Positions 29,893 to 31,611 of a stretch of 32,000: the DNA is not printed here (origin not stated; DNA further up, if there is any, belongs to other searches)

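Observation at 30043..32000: AT-rich operon encoding a VirB4/CedB-like ATPase plus small membrane proteins, truncated by the window edge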

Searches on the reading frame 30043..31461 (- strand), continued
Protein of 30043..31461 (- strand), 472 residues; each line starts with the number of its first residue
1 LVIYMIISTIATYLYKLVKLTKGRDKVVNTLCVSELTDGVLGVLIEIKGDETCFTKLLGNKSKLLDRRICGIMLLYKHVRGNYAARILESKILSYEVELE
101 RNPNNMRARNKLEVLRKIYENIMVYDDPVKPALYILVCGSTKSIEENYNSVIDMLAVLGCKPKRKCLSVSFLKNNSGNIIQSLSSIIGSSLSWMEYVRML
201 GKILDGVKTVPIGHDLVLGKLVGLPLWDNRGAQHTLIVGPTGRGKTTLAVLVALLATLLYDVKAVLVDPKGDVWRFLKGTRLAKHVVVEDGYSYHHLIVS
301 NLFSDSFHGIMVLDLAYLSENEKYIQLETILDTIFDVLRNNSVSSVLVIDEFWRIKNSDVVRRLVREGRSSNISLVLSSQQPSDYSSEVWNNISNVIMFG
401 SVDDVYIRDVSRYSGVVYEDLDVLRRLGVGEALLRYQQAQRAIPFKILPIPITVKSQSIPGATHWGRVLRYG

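Call 23: find_encoding_contigs(protein=P0002, flank=10000, max_places=3)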
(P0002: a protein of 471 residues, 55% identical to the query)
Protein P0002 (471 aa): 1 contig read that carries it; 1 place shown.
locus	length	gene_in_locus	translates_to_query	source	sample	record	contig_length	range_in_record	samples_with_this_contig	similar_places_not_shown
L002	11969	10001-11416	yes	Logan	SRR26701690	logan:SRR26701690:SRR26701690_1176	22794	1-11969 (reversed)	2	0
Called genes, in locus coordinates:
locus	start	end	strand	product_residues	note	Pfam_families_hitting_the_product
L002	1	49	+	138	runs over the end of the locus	PF04014:MazE_antitoxin (weak)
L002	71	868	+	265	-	PF01904:DUF72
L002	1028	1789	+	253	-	PF00705:PCNA_N (weak), PF02747:PCNA_C (weak)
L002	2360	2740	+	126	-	-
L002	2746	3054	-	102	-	PF12136:RNA_pol_Rpo13 (faint)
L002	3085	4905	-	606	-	PF00270:DEAD (faint), PF01580:FtsK_SpoIIIE (faint), PF01935:DUF87, PF04851:ResIII (faint), PF12846:AAA_10 (faint), PF10412:TrwB_AAD_bind (faint)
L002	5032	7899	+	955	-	PF00270:DEAD, PF04851:ResIII, PF00271:Helicase_C, PF22590:Cas3-like_C_2 (faint), PF19306:WHD_Lhr, PF08494:DEAD_assoc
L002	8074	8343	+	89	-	PF27251:CedA1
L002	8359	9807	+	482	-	PF27251:CedA1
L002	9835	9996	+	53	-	-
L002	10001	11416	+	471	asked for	PF13401:AAA_22 (faint), PF10412:TrwB_AAD_bind (faint), PF12846:AAA_10 (faint)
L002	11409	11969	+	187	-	?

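Call 24: find_encoding_contigs(protein=P0004, flank=10000, max_places=3)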
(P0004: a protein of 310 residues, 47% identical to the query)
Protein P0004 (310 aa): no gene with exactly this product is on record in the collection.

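Call 26: search_protein_representatives(protein=window:30043-31461:-)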
Query: 472 residues. Proteins with E-value up to 0.001 (for the whole library): 272; up to 1e-10: 88; up to 1e-30: 27. The best 150 are listed.
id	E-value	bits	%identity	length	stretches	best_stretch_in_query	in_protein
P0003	2.9e-155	533.9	57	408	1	64-472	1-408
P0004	1.4e-84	300.9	48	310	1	176-472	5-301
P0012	1.3e-54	202.1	39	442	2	68-289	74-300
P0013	1.5e-54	201.9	39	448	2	45-281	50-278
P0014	3.2e-52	194.2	35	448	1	39-447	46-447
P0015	7.9e-52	193.0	34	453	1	9-448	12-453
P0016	1.7e-51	191.8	38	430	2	48-286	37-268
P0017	4.8e-49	183.8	37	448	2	67-285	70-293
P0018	2.7e-45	171.4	33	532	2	56-348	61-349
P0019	1.0e-42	162.9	35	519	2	38-291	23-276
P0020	2.6e-42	161.6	33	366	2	67-296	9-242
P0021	8.9e-41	156.5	33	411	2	308-455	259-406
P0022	4.3e-40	154.3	32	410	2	326-452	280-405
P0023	8.7e-40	153.3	34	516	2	50-286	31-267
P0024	8.6e-39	150.0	30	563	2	22-331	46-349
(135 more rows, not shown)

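Call 30: search_solved_structures(query=L001:8079-8348:+, max_evalue=1, show_alignments=2)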
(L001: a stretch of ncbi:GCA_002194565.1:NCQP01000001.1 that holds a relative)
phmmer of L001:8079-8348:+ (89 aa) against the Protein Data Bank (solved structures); distinct sequences matched with E-value up to 1: 3.
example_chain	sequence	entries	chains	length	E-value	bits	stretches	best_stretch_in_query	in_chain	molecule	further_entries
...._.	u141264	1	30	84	2.1e-25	92.1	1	2-73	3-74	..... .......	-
5mfi_A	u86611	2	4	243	0.00022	24.9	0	38-65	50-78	YIII(Dq.V2)4CqI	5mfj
4d49_A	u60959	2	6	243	0.00062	23.5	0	38-65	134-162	ARMADILLO REPEAT PROTEIN ARM00027 | YIII(Dq.V1)4CPAF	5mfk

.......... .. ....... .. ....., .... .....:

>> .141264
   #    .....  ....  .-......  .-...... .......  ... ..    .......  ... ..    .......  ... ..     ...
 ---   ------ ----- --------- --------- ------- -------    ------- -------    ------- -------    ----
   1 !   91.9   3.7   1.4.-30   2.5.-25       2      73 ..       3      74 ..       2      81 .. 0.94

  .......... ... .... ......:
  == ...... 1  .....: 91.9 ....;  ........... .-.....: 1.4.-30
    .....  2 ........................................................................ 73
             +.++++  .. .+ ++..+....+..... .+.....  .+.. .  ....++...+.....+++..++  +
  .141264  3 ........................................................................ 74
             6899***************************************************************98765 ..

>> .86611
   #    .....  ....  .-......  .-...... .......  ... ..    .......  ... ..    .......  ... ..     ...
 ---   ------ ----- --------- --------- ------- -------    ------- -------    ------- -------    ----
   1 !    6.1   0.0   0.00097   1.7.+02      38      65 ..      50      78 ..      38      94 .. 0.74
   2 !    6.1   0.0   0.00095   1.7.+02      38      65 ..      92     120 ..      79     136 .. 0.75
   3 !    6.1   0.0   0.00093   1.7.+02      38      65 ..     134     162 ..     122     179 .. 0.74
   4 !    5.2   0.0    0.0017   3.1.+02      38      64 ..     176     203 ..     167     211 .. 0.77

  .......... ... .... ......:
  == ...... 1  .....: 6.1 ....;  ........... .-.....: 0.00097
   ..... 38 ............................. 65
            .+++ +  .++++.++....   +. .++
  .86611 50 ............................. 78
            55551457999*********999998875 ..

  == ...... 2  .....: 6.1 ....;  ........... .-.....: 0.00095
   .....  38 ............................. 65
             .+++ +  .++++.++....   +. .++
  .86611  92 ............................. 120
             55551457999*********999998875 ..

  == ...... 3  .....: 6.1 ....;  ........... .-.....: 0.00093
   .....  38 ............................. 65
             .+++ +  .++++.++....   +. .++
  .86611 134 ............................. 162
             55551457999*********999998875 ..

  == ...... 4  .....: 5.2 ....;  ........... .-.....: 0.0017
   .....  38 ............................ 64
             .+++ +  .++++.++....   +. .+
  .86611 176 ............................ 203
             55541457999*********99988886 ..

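Call 31: find_homologous_proteins(query=L001:8366-9805:+, max_evalue=0.001)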
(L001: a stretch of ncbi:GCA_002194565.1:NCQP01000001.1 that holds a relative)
Query L001:8366-9805:+ (479 aa): 26 proteins with E <= 0.001 among 8000 candidates.
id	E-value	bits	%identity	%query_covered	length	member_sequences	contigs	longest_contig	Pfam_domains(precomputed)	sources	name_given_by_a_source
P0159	1.1e-297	1005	95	100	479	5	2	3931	PF27251.1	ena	-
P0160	4.7e-213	726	68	100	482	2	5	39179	PF27251.1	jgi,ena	-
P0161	1.3e-211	722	68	100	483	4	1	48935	PF27251.1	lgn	-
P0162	3.6e-152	526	53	100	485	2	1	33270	PF27251.1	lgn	-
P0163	6.4e-103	363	41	99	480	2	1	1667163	PF27251.1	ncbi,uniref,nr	ncbi:hypothetical protein [Hyperthermus butylicus]|uniref:Conserved crenarchaeal protein n=1 Tax=Hyp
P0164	1.3e-95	339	39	97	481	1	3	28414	PF27251.1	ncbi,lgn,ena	-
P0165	4.2e-94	334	39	97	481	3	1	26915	PF27251.1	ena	-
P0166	8.5e-92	327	39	99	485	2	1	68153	PF27251.1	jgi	jgi:hypothetical protein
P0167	5.6e-85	304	36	99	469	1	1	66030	PF27251.1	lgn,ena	-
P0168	1.5e-84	303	36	96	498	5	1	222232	PF27251.1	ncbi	-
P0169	1.1e-79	287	37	100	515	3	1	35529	PF27251.1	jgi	jgi:hypothetical protein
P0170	1.1e-78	283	36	99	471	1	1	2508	PF27251.1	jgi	jgi:hypothetical protein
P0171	1.9e-75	273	36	100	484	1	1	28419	PF27251.1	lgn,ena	-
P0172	2.0e-68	250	34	100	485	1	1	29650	PF27251.1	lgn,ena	-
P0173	6.2e-68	248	34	100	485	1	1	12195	PF27251.1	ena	-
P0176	3.2e-52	196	32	100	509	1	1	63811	PF27251.1,PF13620.13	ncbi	-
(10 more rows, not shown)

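Call 38: search_protein_families(library=ncbifam, alignment_id=A3, max_evalue=0.00001)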
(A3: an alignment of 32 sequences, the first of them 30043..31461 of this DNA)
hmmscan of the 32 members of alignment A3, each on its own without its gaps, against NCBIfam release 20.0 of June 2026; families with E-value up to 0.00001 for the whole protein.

A. member 1, window:30043-31461:- (472 aa): 3 families
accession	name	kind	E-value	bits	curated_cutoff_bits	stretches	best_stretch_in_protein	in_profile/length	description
NF041017.1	DNA_import_CedB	equivalog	7.2e-24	84.3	700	2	83-341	125-368/590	DNA import protein CedB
NF053655.1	CedD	equivalog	4.5e-08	32.2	600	0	305-438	378-516/527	DNA-translocating ATPase CedD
NF042943.1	HerA_antiphage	equivalog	2e-06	26.7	800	0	357-411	458-512/566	anti-phage-associated helicase HerA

B. families by the number of members that match (of 32 scanned): 22 families
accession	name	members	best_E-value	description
NF041017.1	DNA_import_CedB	32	2.3e-77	DNA import protein CedB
NF053655.1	CedD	24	4.2e-22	DNA-translocating ATPase CedD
TIGR00929.1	VirB4_CagE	22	1e-10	VirB4 family type IV secretion/conjugal transfer ATPase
NF042943.1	HerA_antiphage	19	1.4e-15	anti-phage-associated helicase HerA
NF045975.1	VirB4_plasma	14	2.1e-16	Mbov_0397 family ICE element conjugal transfer ATPase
NF042944.1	HerA_antiphage_2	11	9.5e-12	anti-phage-associated helicase HerA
TIGR03743.1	SXT_TraD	10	5.2e-09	conjugative transfer system coupling protein TraD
NF010447.0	PRK13873.1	9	1.7e-09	conjugal transfer protein TrbE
NF040937.1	HerA_Thermprot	8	2.5e-11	DNA double-strand break repair helicase HerA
NF052333.1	ATPase_TcpF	8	1.6e-09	conjugal transfer ATPase TcpF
TIGR02746.1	TraC-F-type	7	1.8e-11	type IV secretion system protein TraC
NF040819.1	helicase_HerA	5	2.1e-11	DNA double-strand break repair helicase HerA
TIGR03925.1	T7SS_EccC_b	5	4e-09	type VII secretion protein EccCb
NF033849.1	ser_rich_anae_1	4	5e-07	serine-rich protein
TIGR03928.1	T7_EssCb_Firm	3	4.7e-09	type VII secretion protein EssC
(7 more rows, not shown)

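Call 44: find_encoding_contigs(protein=P0163, flank=8000, max_places=1)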
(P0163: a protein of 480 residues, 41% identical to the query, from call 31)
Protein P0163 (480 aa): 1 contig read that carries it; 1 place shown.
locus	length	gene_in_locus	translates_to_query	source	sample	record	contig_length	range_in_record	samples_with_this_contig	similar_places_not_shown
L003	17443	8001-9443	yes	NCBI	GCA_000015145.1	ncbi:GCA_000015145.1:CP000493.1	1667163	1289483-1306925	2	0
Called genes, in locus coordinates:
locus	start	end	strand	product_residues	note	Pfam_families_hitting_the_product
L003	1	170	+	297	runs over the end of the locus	PF10609:ParA, PF13614:AAA_31 (weak), PF00142:Fer4_NifH (faint), PF01656:CbiA, PF02374:ArsA_ATPase (faint)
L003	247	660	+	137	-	PF04014:MazE_antitoxin (weak)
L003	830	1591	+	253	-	PF00705:PCNA_N, PF02747:PCNA_C (faint)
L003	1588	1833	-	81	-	-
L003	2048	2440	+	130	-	-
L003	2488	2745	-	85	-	PF12136:RNA_pol_Rpo13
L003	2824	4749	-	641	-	PF01935:DUF87, PF10412:TrwB_AAD_bind (weak), PF12846:AAA_10 (faint)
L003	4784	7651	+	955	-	PF04851:ResIII, PF00270:DEAD, PF00271:Helicase_C, PF19306:WHD_Lhr, PF08494:DEAD_assoc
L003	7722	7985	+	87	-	PF27251:CedA1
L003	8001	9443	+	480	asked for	PF27251:CedA1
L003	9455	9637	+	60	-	-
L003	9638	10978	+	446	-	PF01935:DUF87 (faint), PF10412:TrwB_AAD_bind (faint), PF12846:AAA_10 (faint), PF13401:AAA_22 (weak)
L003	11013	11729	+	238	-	PF00181:Ribosomal_L2_N (weak), PF03947:Ribosomal_L2_C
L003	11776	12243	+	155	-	PF00203:Ribosomal_S19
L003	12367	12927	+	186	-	PF01209:Ubie_methyltran (weak), PF08241:Methyltransf_11, PF08242:Methyltransf_12, PF13649:Methyltransf_25, PF13847:Methyltransf_31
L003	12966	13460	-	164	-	-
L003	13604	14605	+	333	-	PF07728:AAA_5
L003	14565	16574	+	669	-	PF05762:VWA_CoxE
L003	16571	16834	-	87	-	-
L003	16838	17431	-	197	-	PF03692:CxxCxxCC (weak)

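Call 45: find_encoding_contigs(protein=P0168, flank=8000, max_places=1)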
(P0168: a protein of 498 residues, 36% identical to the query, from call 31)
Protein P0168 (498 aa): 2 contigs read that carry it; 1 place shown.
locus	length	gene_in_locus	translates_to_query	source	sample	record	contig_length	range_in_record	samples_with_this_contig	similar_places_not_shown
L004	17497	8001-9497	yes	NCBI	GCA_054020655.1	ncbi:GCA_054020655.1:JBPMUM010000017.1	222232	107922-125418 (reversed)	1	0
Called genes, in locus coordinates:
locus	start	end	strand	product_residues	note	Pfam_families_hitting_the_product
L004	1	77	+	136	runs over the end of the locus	PF04014:MazE_antitoxin (weak)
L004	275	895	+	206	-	PF01904:DUF72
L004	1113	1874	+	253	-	PF00705:PCNA_N, PF02747:PCNA_C (faint)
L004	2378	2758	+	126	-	-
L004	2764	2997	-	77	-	PF12136:RNA_pol_Rpo13 (weak)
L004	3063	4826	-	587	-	PF01580:FtsK_SpoIIIE (faint), PF00270:DEAD (faint), PF01935:DUF87, PF10412:TrwB_AAD_bind (faint), PF12846:AAA_10 (faint), PF13401:AAA_22 (faint), PF05872:HerA_C (weak)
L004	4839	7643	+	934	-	PF00270:DEAD, PF04851:ResIII (weak), PF00271:Helicase_C, PF19306:WHD_Lhr, PF08494:DEAD_assoc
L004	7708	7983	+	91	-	PF27251:CedA1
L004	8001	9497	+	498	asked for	PF27251:CedA1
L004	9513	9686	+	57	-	-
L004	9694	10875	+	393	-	PF01935:DUF87 (weak), PF05872:HerA_C (faint), PF10412:TrwB_AAD_bind (weak), PF12846:AAA_10 (faint), PF13401:AAA_22, PF13604:AAA_30 (weak)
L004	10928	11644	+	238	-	PF00181:Ribosomal_L2_N (weak), PF03947:Ribosomal_L2_C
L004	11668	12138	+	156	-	PF00203:Ribosomal_S19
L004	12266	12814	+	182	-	PF08241:Methyltransf_11, PF08242:Methyltransf_12, PF13649:Methyltransf_25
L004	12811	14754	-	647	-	PF05762:VWA_CoxE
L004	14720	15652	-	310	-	PF07728:AAA_5, PF18934:DUF5682 (weak)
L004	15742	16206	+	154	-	-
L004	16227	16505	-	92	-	-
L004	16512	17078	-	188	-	PF03692:CxxCxxCC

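Call 46: find_encoding_contigs(protein=P0176, flank=8000, max_places=1)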
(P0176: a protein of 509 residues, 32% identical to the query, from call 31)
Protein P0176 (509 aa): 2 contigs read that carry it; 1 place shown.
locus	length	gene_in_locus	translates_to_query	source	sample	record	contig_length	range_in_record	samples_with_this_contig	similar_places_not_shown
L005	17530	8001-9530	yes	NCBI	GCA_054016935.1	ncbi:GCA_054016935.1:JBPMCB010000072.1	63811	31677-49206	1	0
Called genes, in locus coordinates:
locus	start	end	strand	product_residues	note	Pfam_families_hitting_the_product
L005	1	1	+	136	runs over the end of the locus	PF04014:MazE_antitoxin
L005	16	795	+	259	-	PF01904:DUF72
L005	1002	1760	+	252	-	PF00705:PCNA_N, PF02747:PCNA_C (faint)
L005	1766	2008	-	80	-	-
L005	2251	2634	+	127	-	-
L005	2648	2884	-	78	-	PF12136:RNA_pol_Rpo13 (weak)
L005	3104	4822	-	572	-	PF04851:ResIII (faint), PF05872:HerA_C (faint), PF01935:DUF87, PF10412:TrwB_AAD_bind (faint), PF12846:AAA_10 (faint), PF13401:AAA_22 (faint)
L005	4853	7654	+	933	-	PF00270:DEAD, PF04851:ResIII, PF00271:Helicase_C, PF22590:Cas3-like_C_2 (faint), PF19306:WHD_Lhr, PF08494:DEAD_assoc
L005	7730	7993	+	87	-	PF27251:CedA1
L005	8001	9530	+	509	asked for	PF27251:CedA1, PF13620:CarboxypepD_reg (weak)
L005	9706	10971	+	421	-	PF05872:HerA_C (faint), PF13401:AAA_22 (weak)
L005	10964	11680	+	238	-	PF00181:Ribosomal_L2_N (weak), PF03947:Ribosomal_L2_C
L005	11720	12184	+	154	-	PF00203:Ribosomal_S19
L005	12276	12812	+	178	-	PF13489:Methyltransf_23 (weak), PF13847:Methyltransf_31, PF13649:Methyltransf_25, PF08241:Methyltransf_11, PF08242:Methyltransf_12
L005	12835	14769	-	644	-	PF05762:VWA_CoxE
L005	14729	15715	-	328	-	PF07728:AAA_5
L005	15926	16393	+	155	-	-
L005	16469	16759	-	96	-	-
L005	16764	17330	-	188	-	PF03692:CxxCxxCC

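Call 48: predict_structure(alignment_id=A2)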
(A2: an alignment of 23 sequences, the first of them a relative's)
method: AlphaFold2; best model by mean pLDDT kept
length: 479 residues; sequences in the alignment: 23
mean_pLDDT: 84.2   pTM: 0.57
mean pLDDT of the five models: 84.2, 83.0, 81.6, 81.1, 80.6
residues with pLDDT >= 90: 175; 70-90: 247; 50-70: 45; < 50: 12
segments of 3 or more residues with pLDDT < 50: 204-211
pLDDT, mean of each block of 10 residues (from residue 1): 85 91 89 84 87 89 90 87 88 85 75 79 90 93 91 87 87 93 89 66 47 81 92 89 85 83 84 92 90 85 90 88 91 89 89 89 75 84 85 88 85 67 60 68 87 93 90 66
secondary structure, 60 per line:
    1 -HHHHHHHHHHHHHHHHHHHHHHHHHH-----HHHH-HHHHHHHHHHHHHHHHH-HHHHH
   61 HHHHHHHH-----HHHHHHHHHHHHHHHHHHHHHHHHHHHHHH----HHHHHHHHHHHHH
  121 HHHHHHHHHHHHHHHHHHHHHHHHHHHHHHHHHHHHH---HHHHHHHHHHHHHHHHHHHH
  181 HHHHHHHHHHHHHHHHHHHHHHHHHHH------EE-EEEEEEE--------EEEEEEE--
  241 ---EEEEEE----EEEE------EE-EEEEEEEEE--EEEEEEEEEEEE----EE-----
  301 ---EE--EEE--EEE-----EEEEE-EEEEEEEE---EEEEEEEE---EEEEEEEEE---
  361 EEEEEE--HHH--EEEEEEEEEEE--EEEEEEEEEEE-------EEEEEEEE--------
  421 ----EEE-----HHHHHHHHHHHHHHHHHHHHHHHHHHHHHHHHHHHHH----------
elements in order: H2-27 H33-36 H38-54 H56-68 H74-103 H108-157 H161-207 E217-223 E232-238 E244-249 E254-257 E267-275 E278-289 E308-310 E313-315 E321-325 E327-334 E338-345 E349-357 E361-366 E374-384 E387-397 E405-412 E425-427 H433-469

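Call 50: predict_structure(alignment_id=A3)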
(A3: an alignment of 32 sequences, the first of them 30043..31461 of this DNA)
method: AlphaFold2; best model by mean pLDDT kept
length: 472 residues; sequences in the alignment: 32
mean_pLDDT: 82.3   pTM: 0.70
mean pLDDT of the five models: 82.3, 82.2, 81.2, 80.5, 79.8
residues with pLDDT >= 90: 216; 70-90: 153; 50-70: 81; < 50: 22
segments of 3 or more residues with pLDDT < 50: 178-182, 455-458, 462-472
pLDDT, mean of each block of 10 residues (from residue 1): 55 58 67 78 82 71 70 77 89 95 92 88 78 85 90 87 79 58 54 71 77 87 92 97 94 94 94 90 87 68 71 94 90 92 92 94 95 97 96 96 96 90 94 91 92 53 43 35
secondary structure, 60 per line:
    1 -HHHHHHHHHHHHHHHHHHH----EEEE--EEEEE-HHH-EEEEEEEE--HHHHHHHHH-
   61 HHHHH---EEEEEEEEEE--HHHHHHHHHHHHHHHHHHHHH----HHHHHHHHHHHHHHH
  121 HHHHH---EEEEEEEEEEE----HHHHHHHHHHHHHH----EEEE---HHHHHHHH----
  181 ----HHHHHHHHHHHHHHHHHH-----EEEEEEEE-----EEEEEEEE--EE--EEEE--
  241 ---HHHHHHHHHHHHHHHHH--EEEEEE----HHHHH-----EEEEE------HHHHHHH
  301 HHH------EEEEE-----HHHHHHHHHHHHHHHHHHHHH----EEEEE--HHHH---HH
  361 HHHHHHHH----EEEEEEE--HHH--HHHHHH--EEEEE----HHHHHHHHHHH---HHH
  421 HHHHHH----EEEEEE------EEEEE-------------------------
elements in order: H2-20 E25-28 E31-35 E41-48 H51-59 H61-65 E69-78 H81-101 H106-125 E129-139 H144-157 E162-165 H169-176 H185-202 E208-215 E221-228 E235-238 H244-260 E263-268 H273-277 E283-287 H294-303 E310-314 H320-340 E345-349 H352-355 H359-368 E373-379 H387-392 E395-399 H404-414 H418-426 E431-436 E443-447
